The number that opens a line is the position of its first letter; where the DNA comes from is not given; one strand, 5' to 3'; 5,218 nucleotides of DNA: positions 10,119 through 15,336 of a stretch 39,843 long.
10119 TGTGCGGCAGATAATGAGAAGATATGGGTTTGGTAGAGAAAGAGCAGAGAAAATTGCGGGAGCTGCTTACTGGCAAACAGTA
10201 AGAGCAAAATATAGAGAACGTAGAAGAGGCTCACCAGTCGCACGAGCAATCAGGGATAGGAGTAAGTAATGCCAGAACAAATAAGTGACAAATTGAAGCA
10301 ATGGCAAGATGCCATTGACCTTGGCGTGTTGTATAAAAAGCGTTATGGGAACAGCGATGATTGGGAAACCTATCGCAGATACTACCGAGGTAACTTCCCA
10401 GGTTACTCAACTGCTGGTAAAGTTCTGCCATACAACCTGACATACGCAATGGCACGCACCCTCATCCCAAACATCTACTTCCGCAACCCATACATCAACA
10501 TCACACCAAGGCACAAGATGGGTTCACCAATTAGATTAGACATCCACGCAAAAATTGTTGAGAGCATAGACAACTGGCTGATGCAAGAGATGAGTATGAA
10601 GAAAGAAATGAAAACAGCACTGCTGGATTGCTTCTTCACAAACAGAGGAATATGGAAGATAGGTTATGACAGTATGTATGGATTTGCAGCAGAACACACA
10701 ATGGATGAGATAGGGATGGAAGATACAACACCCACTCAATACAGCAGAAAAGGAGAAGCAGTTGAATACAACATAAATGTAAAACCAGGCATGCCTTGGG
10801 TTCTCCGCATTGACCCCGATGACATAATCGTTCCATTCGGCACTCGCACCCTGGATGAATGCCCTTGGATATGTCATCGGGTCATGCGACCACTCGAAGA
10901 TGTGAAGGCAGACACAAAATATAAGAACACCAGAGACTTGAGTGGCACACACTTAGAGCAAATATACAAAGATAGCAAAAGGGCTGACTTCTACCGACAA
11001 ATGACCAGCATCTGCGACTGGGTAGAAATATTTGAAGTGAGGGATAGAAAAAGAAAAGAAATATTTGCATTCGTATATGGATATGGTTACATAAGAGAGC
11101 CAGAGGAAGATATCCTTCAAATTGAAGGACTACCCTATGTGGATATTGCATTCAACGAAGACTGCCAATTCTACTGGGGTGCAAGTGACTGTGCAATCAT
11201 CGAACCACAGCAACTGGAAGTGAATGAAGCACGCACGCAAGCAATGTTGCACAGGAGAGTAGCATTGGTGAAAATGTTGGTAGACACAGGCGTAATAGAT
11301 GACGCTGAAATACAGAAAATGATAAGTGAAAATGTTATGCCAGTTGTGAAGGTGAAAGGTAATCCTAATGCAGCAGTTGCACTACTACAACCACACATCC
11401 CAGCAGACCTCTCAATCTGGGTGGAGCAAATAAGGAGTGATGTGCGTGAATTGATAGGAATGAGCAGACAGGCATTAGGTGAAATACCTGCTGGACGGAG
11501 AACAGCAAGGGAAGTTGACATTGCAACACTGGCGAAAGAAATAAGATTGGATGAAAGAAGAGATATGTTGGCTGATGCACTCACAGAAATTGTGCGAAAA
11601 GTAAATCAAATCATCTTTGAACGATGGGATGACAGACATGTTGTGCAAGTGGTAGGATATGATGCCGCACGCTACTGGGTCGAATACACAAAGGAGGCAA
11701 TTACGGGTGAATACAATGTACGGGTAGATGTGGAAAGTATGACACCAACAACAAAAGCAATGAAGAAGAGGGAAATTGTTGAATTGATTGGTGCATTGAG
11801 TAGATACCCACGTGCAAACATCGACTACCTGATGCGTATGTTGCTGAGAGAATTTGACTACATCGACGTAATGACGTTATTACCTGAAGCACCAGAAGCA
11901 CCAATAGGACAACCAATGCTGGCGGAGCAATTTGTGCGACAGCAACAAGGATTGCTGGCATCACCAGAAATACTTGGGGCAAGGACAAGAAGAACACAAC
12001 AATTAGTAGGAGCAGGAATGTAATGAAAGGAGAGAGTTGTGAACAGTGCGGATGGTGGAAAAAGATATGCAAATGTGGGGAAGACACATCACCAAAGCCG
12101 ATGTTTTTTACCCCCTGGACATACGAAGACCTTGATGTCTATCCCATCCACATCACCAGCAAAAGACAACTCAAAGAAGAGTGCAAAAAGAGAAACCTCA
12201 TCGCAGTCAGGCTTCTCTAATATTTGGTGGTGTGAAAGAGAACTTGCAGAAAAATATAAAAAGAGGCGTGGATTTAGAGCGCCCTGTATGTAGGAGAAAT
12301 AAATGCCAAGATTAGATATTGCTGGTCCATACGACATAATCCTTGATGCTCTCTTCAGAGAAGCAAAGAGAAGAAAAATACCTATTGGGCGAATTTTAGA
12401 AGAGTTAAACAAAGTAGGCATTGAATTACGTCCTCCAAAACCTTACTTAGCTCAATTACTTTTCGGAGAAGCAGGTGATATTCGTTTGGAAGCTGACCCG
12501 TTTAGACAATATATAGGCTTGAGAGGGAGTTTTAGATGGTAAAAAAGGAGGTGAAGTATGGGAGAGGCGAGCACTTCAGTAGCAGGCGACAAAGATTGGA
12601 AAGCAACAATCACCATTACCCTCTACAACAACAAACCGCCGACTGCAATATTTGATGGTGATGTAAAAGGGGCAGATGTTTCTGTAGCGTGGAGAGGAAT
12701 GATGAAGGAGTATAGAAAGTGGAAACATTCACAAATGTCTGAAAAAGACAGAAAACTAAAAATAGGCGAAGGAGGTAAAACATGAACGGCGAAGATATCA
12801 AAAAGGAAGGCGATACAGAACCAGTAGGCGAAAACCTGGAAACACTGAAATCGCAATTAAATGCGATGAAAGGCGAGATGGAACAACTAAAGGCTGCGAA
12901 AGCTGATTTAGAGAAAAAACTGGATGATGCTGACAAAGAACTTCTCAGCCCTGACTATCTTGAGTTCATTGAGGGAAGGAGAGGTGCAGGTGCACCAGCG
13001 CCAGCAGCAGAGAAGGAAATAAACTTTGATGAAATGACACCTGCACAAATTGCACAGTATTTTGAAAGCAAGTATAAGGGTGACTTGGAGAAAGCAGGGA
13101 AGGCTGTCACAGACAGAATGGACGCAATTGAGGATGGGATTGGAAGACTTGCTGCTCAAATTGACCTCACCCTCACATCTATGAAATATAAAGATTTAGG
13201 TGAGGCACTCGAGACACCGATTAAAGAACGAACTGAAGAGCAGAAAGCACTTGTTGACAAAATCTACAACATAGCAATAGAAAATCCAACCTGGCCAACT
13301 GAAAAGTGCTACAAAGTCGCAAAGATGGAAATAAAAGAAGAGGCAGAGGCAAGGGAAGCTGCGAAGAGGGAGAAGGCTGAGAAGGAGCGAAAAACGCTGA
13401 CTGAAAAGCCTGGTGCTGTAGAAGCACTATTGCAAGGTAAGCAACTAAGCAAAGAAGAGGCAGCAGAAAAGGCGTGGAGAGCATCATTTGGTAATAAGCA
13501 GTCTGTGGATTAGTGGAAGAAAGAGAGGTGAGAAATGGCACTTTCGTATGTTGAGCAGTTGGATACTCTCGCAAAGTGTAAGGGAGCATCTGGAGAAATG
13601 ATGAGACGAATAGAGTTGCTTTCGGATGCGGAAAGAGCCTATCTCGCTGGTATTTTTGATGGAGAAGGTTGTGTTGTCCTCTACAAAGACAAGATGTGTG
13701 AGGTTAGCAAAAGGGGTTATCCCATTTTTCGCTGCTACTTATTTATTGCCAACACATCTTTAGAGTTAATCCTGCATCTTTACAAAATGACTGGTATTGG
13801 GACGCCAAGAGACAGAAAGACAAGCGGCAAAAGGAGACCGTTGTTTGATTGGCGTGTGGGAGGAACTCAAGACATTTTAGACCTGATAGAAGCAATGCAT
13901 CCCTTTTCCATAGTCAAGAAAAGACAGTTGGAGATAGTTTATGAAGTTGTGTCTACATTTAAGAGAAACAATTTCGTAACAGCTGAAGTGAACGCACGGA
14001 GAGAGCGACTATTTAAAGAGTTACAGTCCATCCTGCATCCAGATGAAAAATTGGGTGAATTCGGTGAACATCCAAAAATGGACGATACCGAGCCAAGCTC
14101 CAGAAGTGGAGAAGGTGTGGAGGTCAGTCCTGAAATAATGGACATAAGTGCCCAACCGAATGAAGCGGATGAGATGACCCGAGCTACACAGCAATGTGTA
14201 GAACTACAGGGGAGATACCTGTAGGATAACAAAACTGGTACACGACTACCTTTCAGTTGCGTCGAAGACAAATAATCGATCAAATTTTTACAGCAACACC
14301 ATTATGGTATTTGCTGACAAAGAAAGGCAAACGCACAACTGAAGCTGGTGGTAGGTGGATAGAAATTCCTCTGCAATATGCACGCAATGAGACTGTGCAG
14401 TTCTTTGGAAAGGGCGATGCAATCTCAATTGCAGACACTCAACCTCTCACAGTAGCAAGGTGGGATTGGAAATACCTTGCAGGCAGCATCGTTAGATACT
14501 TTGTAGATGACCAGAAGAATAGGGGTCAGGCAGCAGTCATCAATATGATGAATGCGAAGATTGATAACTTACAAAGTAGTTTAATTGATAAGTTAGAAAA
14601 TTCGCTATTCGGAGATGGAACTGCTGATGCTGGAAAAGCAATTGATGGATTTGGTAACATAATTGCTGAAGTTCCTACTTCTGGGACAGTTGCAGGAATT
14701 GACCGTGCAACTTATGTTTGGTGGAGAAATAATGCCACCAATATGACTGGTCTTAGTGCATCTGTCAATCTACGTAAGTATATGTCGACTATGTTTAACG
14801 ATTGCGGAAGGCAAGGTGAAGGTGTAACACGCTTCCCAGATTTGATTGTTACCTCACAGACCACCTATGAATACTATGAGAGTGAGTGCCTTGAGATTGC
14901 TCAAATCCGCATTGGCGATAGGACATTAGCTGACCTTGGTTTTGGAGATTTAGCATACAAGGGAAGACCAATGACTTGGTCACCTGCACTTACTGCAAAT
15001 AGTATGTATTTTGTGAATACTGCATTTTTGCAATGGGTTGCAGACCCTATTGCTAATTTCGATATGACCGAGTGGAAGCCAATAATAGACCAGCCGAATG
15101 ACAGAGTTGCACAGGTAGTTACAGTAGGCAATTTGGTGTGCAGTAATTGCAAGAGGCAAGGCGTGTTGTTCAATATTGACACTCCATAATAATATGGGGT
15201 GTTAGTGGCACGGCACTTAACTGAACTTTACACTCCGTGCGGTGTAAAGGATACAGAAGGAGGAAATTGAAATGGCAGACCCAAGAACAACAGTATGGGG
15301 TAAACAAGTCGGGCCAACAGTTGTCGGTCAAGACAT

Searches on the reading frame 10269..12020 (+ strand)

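Call 9: search_protein_families(library=phrogs, proteins=[window:10269-12020:+], max_evalue=0.001)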
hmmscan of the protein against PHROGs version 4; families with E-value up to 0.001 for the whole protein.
window:10269-12020:+ (584 aa): 3 families
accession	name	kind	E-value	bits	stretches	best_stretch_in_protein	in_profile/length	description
phrog_156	-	head and packaging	2.2e-12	47.2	1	309-530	315-549/681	portal protein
phrog_12082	-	head and packaging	9.4e-12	45.2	1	34-372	54-378/715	portal protein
phrog_1216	-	head and packaging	7.7e-08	32.3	1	150-497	185-548/714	portal protein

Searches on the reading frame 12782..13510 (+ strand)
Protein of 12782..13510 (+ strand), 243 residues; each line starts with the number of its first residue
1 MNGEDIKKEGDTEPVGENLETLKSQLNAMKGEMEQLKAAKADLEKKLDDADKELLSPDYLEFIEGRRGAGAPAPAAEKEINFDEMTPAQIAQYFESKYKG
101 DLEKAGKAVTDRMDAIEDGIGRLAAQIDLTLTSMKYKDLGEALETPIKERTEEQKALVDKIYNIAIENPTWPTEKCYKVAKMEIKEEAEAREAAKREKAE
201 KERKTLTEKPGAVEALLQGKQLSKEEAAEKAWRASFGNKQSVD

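Call 107: search_solved_structures(query=window:12782-13510:+, max_evalue=0.1)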
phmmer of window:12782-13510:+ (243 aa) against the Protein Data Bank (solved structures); distinct sequences matched with E-value up to 0.1: 0.

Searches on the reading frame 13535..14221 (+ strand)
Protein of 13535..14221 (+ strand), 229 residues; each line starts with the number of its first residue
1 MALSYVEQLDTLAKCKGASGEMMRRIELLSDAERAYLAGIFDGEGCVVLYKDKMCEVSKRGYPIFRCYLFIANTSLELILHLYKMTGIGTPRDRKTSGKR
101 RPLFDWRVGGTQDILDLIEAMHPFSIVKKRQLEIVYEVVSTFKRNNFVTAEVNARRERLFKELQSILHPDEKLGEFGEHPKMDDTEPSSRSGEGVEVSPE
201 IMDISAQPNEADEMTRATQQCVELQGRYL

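Call 108: search_solved_structures(query=window:13535-14221:+, max_evalue=0.1)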
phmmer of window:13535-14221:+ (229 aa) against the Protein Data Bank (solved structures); distinct sequences matched with E-value up to 0.1: 5.
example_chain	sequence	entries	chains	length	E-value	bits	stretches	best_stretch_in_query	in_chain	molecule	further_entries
3fd2_A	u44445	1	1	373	4.9e-05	26.2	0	16-143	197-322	Site-specific DNA endonuclease I-MsoI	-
5a72_A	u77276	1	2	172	0.0079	19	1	33-142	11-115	DNA ENDONUCLEASE I-CVUI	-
5a74_A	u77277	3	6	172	0.0079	19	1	33-142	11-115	DNA ENDONUCLEASE I-CVUI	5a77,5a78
3mip_A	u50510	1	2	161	0.039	16.7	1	30-143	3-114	Mso-8G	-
2fld_A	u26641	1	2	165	0.068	16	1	30-143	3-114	DNA ENDONUCLEASE I-MSOI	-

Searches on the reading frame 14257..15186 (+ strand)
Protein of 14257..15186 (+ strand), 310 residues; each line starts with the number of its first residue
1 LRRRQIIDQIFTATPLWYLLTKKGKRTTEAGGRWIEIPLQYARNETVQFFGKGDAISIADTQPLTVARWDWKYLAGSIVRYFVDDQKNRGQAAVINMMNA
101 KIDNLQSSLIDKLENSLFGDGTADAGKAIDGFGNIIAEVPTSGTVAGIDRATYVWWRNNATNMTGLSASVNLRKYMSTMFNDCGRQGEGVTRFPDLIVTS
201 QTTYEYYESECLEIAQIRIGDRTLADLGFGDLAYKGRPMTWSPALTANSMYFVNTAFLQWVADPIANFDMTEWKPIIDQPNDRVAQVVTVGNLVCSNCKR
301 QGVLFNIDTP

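Call 9: search_protein_families(library=phrogs, proteins=[window:14257-15186:+], max_evalue=0.001)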
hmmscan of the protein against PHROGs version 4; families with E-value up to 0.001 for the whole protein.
window:14257-15186:+ (310 aa): 2 families
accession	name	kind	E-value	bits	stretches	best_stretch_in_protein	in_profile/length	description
phrog_9953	-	head and packaging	9e-58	197.2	1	2-305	20-327/329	major head protein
phrog_14242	-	head and packaging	7.1e-07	29.2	0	142-257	227-336/396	major head protein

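Call 20: search_dna_similar(query=window:14257-15186:+, collection=phages, mode=protein, max_rows=25, max_evalue=0.00001)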
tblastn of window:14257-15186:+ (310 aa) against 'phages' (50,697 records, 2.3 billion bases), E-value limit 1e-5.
Records with a match: 55; places in all: 55; records where one place covers at least 80% of the query: 53.
Best place of each record, by identity: <60% 55.
By first word of the organism name: Brucella 41; Bacteriophage 3; Myxococcus 3; Caudoviricetes 2; Bradyrhizobium 1; Ruegeria 1; Microcystis 1; Stenotrophomonas 1; Methanosarcina 1; Rhizobium 1.
By host as written in the record: Brucella abortus S19 14; Brucella sp. 6; - 5; Brucella abortus 141 5; Brucella abortus 4; brucella abortus 141 2; Brucella melitensis 16M 2; Brucella abortus 544 2; and 14 more.
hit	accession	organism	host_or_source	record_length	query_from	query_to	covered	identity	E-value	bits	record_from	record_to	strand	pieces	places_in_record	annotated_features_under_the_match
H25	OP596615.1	Bradyrhizobium phage ppBjS10J-1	Bradyrhizobium japonicum S10J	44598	2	304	98%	29.9%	4e-32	131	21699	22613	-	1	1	major capsid protein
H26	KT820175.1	Ruegeria phage 45A6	Ruegeria mobilis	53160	2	304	98%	28.7%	1e-19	95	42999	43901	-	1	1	hypothetical protein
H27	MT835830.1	Bacteriophage sp.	human fecal samples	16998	2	306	98%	28.1%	1e-26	115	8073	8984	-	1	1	record has no annotation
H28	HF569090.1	Brucella phage R/C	Brucella sp.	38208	2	297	95%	27.8%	3e-22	102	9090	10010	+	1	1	R/C_ORF12: putative major capsid protein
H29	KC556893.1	Brucella phage Bk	Brucella melitensis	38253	2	297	95%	27.8%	3e-22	102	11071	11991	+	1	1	major head protein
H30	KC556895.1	Brucella phage R/C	Brucella canis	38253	2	297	95%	27.8%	3e-22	102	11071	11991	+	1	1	major head protein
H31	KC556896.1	Brucella phage S708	Brucella suis S708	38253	2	297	95%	27.8%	3e-22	102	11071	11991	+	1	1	major head protein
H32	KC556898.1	Brucella phage Wb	Brucella abortus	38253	2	297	95%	27.8%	3e-22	102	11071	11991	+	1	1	major head protein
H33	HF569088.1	Brucella phage Bk2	Brucella sp.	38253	2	297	95%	27.8%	3e-22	102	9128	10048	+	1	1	Bk2_ORF12: putative major capsid protein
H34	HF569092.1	Brucella phage Wb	Brucella sp.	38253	2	297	95%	27.8%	3e-22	102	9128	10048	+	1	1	Wb_ORF12: putative major capsid protein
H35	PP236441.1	Brucella phage NMY-2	Brucella abortus 45/20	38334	2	297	95%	27.8%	3e-22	102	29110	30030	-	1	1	major head protein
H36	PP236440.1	Brucella phage NMY-1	Brucella melitensis Isfahan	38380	2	297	95%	27.8%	3e-22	102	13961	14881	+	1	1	major head protein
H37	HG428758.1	Brucella phage F1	Brucella sp.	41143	2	297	95%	27.8%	3e-22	102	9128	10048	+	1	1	F1_ORF12: putative major capsid protein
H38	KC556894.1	Brucella phage Fz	Brucella abortus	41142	2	297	95%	27.8%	3e-22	102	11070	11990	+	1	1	major head protein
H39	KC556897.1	Brucella phage Tb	Brucella abortus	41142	2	297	95%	27.8%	3e-22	102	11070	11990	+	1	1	major head protein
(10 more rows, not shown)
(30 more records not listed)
